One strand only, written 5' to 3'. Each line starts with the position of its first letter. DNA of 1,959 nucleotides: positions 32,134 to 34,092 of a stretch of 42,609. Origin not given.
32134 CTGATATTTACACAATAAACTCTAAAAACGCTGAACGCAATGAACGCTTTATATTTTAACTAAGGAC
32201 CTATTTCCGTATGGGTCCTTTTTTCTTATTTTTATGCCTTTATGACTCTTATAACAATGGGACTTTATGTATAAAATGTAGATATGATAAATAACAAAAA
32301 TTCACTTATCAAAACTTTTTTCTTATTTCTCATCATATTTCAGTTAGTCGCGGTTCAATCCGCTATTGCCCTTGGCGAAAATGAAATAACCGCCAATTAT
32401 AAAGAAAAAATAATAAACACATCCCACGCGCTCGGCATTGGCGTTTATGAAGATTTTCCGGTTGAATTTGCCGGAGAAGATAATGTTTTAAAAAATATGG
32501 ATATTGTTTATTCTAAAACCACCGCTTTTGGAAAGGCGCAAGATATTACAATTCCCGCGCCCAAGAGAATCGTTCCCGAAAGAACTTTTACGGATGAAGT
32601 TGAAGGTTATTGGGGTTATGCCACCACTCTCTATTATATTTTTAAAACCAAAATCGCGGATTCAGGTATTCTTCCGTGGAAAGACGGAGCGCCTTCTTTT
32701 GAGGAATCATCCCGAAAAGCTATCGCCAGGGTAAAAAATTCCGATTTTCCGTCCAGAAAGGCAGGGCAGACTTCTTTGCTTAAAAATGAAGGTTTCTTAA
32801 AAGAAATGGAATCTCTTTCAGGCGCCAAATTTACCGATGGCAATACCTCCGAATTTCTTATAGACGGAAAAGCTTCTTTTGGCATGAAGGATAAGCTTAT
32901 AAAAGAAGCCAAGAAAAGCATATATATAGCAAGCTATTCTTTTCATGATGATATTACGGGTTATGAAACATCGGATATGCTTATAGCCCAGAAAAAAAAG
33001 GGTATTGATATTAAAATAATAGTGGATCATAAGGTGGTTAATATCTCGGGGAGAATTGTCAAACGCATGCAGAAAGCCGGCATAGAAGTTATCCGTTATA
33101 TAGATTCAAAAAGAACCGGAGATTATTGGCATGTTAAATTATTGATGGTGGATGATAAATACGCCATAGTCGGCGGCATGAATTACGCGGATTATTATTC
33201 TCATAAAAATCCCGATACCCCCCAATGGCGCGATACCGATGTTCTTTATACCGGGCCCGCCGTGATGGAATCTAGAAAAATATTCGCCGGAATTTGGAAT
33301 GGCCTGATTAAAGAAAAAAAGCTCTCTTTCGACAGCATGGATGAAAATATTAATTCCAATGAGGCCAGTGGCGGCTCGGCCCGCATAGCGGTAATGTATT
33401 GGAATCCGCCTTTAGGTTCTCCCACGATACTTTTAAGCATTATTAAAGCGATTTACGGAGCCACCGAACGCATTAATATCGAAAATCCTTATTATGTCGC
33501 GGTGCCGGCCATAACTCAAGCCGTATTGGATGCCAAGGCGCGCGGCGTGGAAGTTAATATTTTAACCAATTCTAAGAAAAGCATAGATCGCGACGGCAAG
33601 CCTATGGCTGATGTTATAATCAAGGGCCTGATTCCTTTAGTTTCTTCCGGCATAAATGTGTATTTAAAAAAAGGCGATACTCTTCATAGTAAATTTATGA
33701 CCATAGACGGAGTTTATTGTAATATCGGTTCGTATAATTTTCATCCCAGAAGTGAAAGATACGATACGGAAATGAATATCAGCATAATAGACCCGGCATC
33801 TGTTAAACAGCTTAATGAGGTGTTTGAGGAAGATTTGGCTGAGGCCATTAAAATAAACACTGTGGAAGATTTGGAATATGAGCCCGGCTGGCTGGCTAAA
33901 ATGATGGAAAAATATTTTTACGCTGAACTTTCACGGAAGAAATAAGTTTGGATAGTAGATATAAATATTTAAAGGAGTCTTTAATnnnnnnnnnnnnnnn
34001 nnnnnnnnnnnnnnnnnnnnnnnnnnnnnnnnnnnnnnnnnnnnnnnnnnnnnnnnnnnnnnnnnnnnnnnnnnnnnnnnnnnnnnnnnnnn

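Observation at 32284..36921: PLD / HEAT + permuted-papain (C92) / PLD: a three-gene module whose products all carry N-terminal signal peptides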

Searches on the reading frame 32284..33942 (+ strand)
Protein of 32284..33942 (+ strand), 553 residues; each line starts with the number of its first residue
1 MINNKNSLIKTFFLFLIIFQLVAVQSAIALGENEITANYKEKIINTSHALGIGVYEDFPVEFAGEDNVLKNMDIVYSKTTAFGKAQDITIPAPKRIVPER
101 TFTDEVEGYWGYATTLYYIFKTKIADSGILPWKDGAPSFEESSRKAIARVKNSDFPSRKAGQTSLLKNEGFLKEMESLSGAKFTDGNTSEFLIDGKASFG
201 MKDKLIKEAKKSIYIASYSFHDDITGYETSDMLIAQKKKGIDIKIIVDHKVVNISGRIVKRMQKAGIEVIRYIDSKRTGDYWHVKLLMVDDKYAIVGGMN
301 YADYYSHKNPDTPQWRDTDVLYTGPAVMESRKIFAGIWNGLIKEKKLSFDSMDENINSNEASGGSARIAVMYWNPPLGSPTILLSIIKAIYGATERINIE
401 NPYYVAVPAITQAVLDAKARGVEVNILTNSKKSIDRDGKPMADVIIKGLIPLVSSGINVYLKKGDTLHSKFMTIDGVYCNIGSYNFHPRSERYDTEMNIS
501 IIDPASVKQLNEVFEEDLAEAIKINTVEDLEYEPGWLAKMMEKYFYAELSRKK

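Call 3: search_protein_families(library=pfam, proteins=[window:32284-33942:+], max_evalue=0.1)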
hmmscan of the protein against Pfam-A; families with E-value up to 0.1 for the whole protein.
window:32284-33942:+ (553 aa): 3 families
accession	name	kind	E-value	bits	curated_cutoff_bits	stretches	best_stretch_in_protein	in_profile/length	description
PF13091.12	PLDc_2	-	1.2e-40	138.9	27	2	386-517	1-131/132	PLD-like domain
PF00614.28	PLDc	-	2.8e-08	33.9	21.9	2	283-303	6-26/28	Phospholipase D Active site motif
PF07894.18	SACK1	-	0.02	14.9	21.4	0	466-514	218-265/274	Scaffolding anchor of CK1 domain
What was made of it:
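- On PLD/HKD superfamily, two-domain lipid-acting type: PLDc_2 matches twice (call 3).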

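Call 4: search_protein_families(library=ncbifam, proteins=[window:32284-33942:+], max_evalue=0.1)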
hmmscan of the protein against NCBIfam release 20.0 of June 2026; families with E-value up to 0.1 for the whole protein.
window:32284-33942:+ (553 aa): 8 families
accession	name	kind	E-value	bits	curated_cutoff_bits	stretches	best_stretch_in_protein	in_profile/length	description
TIGR04265.1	bac_cardiolipin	equivalog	2.8e-40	138.7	290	1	137-526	72-459/483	cardiolipin synthase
NF009107.0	PRK12452.1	equivalog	6.6e-30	104.3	787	1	176-526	129-485/509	cardiolipin synthase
NF008427.0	PRK11263.1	equivalog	1.1e-27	97.2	281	1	182-531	4-353/409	cardiolipin synthase ClsB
NF038319.1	DISARM_DrmC_I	equivalog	3.4e-13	49.7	133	2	204-304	101-206/236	DISARM system phospholipase D-like protein DrmC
NF010490.0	PRK13912.1-1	equivalog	1.6e-10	41.3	211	1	204-303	37-126/159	nuclease NucT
NF006946.0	PRK09428.1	equivalog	1.1e-08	34.5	314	2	204-261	42-100/451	CDP-diacylglycerol--serine O-phosphatidyltransferase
NF010492.0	PRK13912.1-3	equivalog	0.00063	19.4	297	1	204-303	41-142/178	nuclease NucT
NF010566.0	PRK13959.1-4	equivalog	0.0079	15.4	546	0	407-463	266-321/339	phosphoribosylaminoimidazolesuccinocarboxamide synthase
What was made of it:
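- On Bacterial cardiolipin synthase ClsA: The NCBIfam alignment starts at model position 72 (call 4).
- On Nuc/NucT-type HKD nucleases: NucT models score 41 bits or less against cut-offs of 211-297 (call 4).
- On DISARM DrmC / anti-phage PLD: 50 bits against a cut-off of 133 (call 4).
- The closest NCBIfam models are cardiolipin synthases (call 4). The PLDs score far below the curated cardiolipin-synthase cut-offs (139 against 290 bits; call 4).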

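Call 14: find_homologous_proteins(query=window:32284-33942:+)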
Query window:32284-33942:+ (553 aa): 730 proteins with E <= 0.001 among 8000 candidates; the best 120 are listed.
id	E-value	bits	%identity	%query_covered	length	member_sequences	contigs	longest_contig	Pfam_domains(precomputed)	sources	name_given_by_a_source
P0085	0.0e+0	1205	97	100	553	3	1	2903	PF13091.13,PF00614.29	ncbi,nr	ncbi:MAG: phosphatidylserine/phosphatidylglycerophosphate/cardiolipin synthase family protein [Elusi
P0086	0.0e+0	1186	95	100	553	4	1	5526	PF13091.13,PF00614.29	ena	-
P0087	6.1e-269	911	72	100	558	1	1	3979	PF13091.13,PF00614.29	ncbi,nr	ncbi:MAG: phosphatidylserine/phosphatidylglycerophosphate/cardiolipin synthase family protein [Elusi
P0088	3.4e-208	711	55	97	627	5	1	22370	PF13091.13,PF00614.29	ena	-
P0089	3.9e-204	697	66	82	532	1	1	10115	PF13091.13,PF00614.29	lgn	-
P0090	5.8e-204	697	58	100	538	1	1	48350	PF13091.13,PF00614.29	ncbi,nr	ncbi:MAG: phosphatidylserine/phosphatidylglycerophosphate/cardiolipin synthase family protein [Elusi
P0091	7.3e-201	686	66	83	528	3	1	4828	PF13091.13,PF00614.29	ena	-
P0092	8.8e-201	686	65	83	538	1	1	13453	PF13091.13,PF00614.29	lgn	-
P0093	2.0e-194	665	56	99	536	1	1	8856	PF13091.13,PF00614.29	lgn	-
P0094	3.2e-194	665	56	98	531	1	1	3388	PF13091.13,PF00614.29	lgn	-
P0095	8.0e-188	643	62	84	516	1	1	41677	PF13091.13,PF00614.29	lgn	-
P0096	1.1e-187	643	63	82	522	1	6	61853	PF13091.13,PF00614.29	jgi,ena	-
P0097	6.2e-187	641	62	83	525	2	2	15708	PF13091.13,PF00614.29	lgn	-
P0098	1.0e-186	640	62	82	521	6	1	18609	PF13091.13,PF00614.29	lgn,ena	-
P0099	6.1e-186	637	61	84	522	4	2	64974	PF13091.13,PF00614.29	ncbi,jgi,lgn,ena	-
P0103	3.5e-172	592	51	100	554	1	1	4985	PF13091.13,PF00614.29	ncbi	-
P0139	9.5e-154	531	45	99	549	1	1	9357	PF13091.13,PF00614.29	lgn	-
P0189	1.3e-136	474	46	87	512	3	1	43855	PF13091.13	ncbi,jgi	ncbi:MAG: phosphatidylserine/phosphatidylglycerophosphate/cardiolipin synthase family protein [Elusi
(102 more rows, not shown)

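Call 27: find_encoding_contigs(protein=P0086, flank=6000, max_places=3)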
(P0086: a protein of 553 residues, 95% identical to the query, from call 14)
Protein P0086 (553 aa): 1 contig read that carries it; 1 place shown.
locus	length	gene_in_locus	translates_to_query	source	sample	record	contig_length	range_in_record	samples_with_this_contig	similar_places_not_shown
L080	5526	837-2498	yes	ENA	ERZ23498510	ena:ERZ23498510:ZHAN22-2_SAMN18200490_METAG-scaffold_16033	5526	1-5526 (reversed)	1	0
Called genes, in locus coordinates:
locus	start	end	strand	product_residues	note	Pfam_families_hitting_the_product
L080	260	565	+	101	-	-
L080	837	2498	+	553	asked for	PF13091:PLDc_2, PF00614:PLDc (faint), PF13091:PLDc_2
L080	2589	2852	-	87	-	-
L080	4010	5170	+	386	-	PF13091:PLDc_2, PF00614:PLDc (weak)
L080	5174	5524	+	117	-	?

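Call 37: find_encoding_contigs(protein=P0139, flank=6000, max_places=2)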
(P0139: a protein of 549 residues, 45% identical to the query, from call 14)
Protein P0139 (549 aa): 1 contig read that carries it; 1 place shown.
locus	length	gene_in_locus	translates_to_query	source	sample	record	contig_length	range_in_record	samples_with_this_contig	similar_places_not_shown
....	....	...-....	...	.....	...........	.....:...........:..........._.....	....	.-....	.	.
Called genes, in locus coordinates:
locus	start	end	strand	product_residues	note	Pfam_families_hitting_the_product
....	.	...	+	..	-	?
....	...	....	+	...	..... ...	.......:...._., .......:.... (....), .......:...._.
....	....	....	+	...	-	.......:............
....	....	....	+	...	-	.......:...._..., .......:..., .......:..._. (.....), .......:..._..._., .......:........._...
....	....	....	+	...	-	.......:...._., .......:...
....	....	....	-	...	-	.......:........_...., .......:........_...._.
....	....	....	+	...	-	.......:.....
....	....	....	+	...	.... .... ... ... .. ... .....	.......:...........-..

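Call 38: find_encoding_contigs(protein=P0189, flank=6000, max_places=2)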
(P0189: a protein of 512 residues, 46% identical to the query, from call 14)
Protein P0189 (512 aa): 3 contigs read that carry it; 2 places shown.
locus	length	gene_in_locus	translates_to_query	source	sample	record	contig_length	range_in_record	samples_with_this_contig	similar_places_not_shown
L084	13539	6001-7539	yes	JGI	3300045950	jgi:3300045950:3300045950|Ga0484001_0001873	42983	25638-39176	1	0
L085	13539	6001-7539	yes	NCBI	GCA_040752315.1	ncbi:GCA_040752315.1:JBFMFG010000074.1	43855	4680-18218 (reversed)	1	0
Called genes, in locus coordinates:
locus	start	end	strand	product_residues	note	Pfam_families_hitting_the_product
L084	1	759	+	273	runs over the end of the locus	PF01177:Asp_Glu_race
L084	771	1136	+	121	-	-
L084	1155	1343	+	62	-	PF07927:HicA_toxin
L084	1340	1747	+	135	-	-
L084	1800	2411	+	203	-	PF04029:2-ph_phosp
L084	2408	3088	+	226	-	PF06508:QueC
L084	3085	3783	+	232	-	PF13353:Fer4_12, PF04055:Radical_SAM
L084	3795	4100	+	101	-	-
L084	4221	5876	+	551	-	PF13091:PLDc_2, PF00614:PLDc (weak), PF13091:PLDc_2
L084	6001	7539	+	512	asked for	PF13091:PLDc_2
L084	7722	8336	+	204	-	PF03358:FMN_red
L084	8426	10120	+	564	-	PF00749:tRNA-synt_1c, PF03950:tRNA-synt_1c_C, PF20974:tRNA-synt_1c_C2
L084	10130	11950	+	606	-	PF08439:Peptidase_M3_N, PF01432:Peptidase_M3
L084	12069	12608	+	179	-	PF00156:Pribosyltran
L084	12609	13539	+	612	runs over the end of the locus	PF06480:FtsH_ext, PF07728:AAA_5 (faint), PF00004:AAA, PF17862:AAA_lid_3, PF01434:Peptidase_M41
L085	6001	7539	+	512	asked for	PF13091:PLDc_2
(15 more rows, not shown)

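Call 46: find_encoding_contigs(protein=P0103, flank=5000, max_places=2)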
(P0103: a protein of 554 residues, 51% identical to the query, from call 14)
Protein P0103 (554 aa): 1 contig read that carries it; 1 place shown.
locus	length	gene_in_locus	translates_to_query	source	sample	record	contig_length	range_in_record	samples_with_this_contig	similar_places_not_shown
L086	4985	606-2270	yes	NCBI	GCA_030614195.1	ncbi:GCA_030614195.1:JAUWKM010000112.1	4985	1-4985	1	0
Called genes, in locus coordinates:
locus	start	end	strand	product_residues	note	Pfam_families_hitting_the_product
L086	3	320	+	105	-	?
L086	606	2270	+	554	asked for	PF13091:PLDc_2, PF00614:PLDc (faint), PF13091:PLDc_2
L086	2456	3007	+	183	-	PF00156:Pribosyltran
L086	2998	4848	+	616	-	PF06480:FtsH_ext, PF00004:AAA, PF17862:AAA_lid_3, PF01434:Peptidase_M41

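Call 51: search_solved_structures(query=A3, max_evalue=0.001)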
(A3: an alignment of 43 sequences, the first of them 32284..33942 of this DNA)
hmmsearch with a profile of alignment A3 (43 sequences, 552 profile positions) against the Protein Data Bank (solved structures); distinct sequences matched with E-value up to 0.001: 24.
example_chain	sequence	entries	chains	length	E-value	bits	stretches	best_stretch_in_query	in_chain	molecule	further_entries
6ohm_A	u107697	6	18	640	9.2e-09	37.8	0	184-301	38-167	Phospholipase D2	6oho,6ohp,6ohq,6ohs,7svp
7e0m_A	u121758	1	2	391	1.6e-07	33.7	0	462-520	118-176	Phospholipase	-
3hsi_A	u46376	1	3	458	2.5e-07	33.1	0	203-248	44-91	Phosphatidylserine synthase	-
1byr_A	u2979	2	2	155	2.8e-07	32.9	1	205-312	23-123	PROTEIN (ENDONUCLEASE)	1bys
4ggj_A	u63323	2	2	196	2.6e-06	29.7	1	208-303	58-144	Mitochondrial cardiolipin hydrolase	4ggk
6u8z_A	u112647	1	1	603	2.6e-06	29.7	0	178-302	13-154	Phospholipase D1,Phospholipase D1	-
6ohr_A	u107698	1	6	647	3.1e-06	29.5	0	170-301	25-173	Phospholipase D1, chimeric constuct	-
9fj0_A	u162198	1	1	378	4.5e-06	29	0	407-519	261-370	Envelope phospholipase OPG057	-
9fhk_B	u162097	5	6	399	5.4e-06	28.7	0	407-519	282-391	Envelope phospholipase OPG057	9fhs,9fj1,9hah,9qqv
9fiz_A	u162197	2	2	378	1e-05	27.8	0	189-253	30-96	Envelope phospholipase OPG057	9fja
2ze4_A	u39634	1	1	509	1.2e-05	27.6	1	280-346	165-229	Phospholipase D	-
9lkx_K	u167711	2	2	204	1.5e-05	27.3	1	210-303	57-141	Mitochondrial cardiolipin hydrolase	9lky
7js7_A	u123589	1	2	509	1.5e-05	27.2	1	280-346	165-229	Phospholipase D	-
7jrb_A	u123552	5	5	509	1.6e-05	27.2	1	280-346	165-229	Phospholipase D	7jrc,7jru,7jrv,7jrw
9lvn_A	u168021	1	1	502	6.5e-05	25.1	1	281-346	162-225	Phospholipase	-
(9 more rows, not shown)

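Call 52: predict_structure(alignment_id=A3)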
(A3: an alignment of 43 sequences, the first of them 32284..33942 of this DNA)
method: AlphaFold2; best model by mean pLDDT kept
length: 553 residues; sequences in the alignment: 43
mean_pLDDT: 82.0   pTM: 0.78
mean pLDDT of the five models: 82.0, 81.2, 79.9, 77.5, 76.5
residues with pLDDT >= 90: 308; 70-90: 121; 50-70: 54; < 50: 70
segments of 3 or more residues with pLDDT < 50: 1-4, 23-35, 50-94, 549-553
pLDDT, mean of each block of 10 residues (from residue 1): 53 67 42 49 53 35 31 30 38 55 69 81 80 79 91 95 96 97 96 94 98 96 94 98 96 85 97 88 96 89 91 91 95 97 95 78 87 88 97 98 88 97 97 84 86 96 91 98 89 93 97 97 94 75 56 39
secondary structure, 60 per line:
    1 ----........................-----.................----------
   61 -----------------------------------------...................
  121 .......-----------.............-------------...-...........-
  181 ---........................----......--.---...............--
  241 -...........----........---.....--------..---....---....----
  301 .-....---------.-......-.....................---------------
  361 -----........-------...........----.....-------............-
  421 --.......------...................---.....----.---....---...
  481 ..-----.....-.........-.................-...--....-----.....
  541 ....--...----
elements in order: H5-28 H34-50 H102-127 H139-151 H169-179 E184-193 H194-207 E212-217 H224-238 E242-248 H249-252 H257-264 E268-272 E286-289 E293-296 H303-306 E318-323 H325-345 E366-373 H381-391 E396-400 H408-419 E423-429 H436-454 E458-462 E471-474 E478-482 H488-492 E494-502 H504-520 E522-524 H527-530 H536-544
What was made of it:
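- On Bacterial cardiolipin synthase ClsA: There is a single N-terminal signal-type helix (5-28), then a conserved helix, a disordered linker and an aromatic helix (call 52).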

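Call 56: fold_search(model_id=the predicted structure, library=pdb)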
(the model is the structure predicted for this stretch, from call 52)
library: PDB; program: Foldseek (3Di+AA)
matches with E <= 10: 904; with E <= 0.001: 129
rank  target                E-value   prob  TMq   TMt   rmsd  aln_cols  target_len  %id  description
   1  3hsi_C                2.2e-20  1.00  0.55  0.66   5.8       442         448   17  Crystal structure of phosphatidylserine synthase Haemophilus influenzae Rd KW20 (released 2009-06-30)
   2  6ohr_E                3.2e-20  1.00  0.47  0.47   6.0       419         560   18  Structure of compound 5 bound human Phospholipase D1 catalytic domain (released 2020-02-19)
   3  3hsi_A                4.0e-20  1.00  0.54  0.65   6.1       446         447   17  Crystal structure of phosphatidylserine synthase Haemophilus influenzae Rd KW20 (released 2009-06-30)
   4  8yr5_H                7.5e-20  1.00  0.53  0.66   7.2       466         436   15  Crystal structure of E. coli phosphatidylserine synthase in apo state (released 2024-11-20)
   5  6ohr_B                8.4e-20  1.00  0.49  0.47   5.0       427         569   17  Structure of compound 5 bound human Phospholipase D1 catalytic domain (released 2020-02-19)
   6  8yr5_C                9.4e-20  1.00  0.51  0.63   7.7       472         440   16  Crystal structure of E. coli phosphatidylserine synthase in apo state (released 2024-11-20)
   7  6ohs_A                1.3e-19  1.00  0.49  0.47   5.1       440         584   17  Structure of compound 3 (ML299) bound human Phospholipase D2 catalytic domain (released 2020-02-19)
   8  7svp_B                1.3e-19  1.00  0.47  0.46   5.6       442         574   16  Structure of compound 34 bound to human Phospholipase D2 catalytic domain (released 2023-01-25)
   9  8yr5_B                1.5e-19  1.00  0.51  0.63   7.8       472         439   17  Crystal structure of E. coli phosphatidylserine synthase in apo state (released 2024-11-20)
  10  3hsi_B                1.7e-19  1.00  0.55  0.66   5.9       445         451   16  Crystal structure of phosphatidylserine synthase Haemophilus influenzae Rd KW20 (released 2009-06-30)
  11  6ohm_A                2.1e-19  1.00  0.49  0.48   5.1       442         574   17  Structure of tungstate bound human Phospholipase D2 catalytic domain (released 2020-02-19)
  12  8yr5_I                2.1e-19  1.00  0.51  0.63   7.7       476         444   16  Crystal structure of E. coli phosphatidylserine synthase in apo state (released 2024-11-20)
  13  8yr5_G                2.2e-19  1.00  0.52  0.65   7.5       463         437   15  Crystal structure of E. coli phosphatidylserine synthase in apo state (released 2024-11-20)
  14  8yr5_L                2.3e-19  1.00  0.53  0.65   7.2       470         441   15  Crystal structure of E. coli phosphatidylserine synthase in apo state (released 2024-11-20)
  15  6oho_A                2.6e-19  1.00  0.49  0.47   5.3       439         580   17  Structure of human Phospholipase D2 catalytic domain (released 2020-02-19)
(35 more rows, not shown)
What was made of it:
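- On PLD/HKD superfamily, two-domain lipid-acting type: A two-lobed model gives matches to PssA, PLD1/2 and Streptomyces PLD at about 1e-20 (calls 52, 56).
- On Nuc/NucT-type HKD nucleases: The top 50 structural matches are all lipid enzymes (call 56).
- Tried and rejected: The fold and profile neighbours are lipid enzymes (calls 4, 51, 56).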

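Call 73: search_protein_families(library=padloc, proteins=[window:32284-33942:+], max_evalue=0.01)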
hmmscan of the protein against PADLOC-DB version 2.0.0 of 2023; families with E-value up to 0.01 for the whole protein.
window:32284-33942:+ (553 aa): 17 families
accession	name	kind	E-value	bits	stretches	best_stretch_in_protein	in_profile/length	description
PDLC02614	DrmC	-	2e-12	45.2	2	203-301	27-120/153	DrmC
PDLC03924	MkoC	-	3.7e-10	36.6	2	388-496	999-1110/1136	-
PDLC02585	DrmC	-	1.7e-09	35.6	1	393-488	117-215/253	DrmC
PDLC02612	DrmC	-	5.6e-08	30.6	1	194-306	90-198/235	DrmC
PDLC03922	MkoB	-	8.1e-08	30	1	205-309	484-573/610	-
PDLC02609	DrmC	-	9.5e-07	27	1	204-302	103-202/241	DrmC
PDLC02616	DrmC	-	1.4e-06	26.1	1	191-301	75-184/224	DrmC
PDLC02611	DrmC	-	3.8e-06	25.2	1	205-301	4-98/138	DrmC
PDLC02606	DrmC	-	2.6e-05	22.1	0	391-488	44-144/182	DrmC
PDLC02597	DrmC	-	3.3e-05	21.9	0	204-309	103-212/242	DrmC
PDLC02586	DrmC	-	3.3e-05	21.5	0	269-339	178-239/244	DrmC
PDLC02607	DrmC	-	7.7e-05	20.1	0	408-515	137-251/265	DrmC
PDLC02602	DrmC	-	0.00072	16.6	1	387-431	112-156/381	DrmC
PDLC02591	DrmC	-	0.00084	16.6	1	203-311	118-229/260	DrmC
PDLC02587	DrmC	-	0.0017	15.4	0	462-519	200-257/267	DrmC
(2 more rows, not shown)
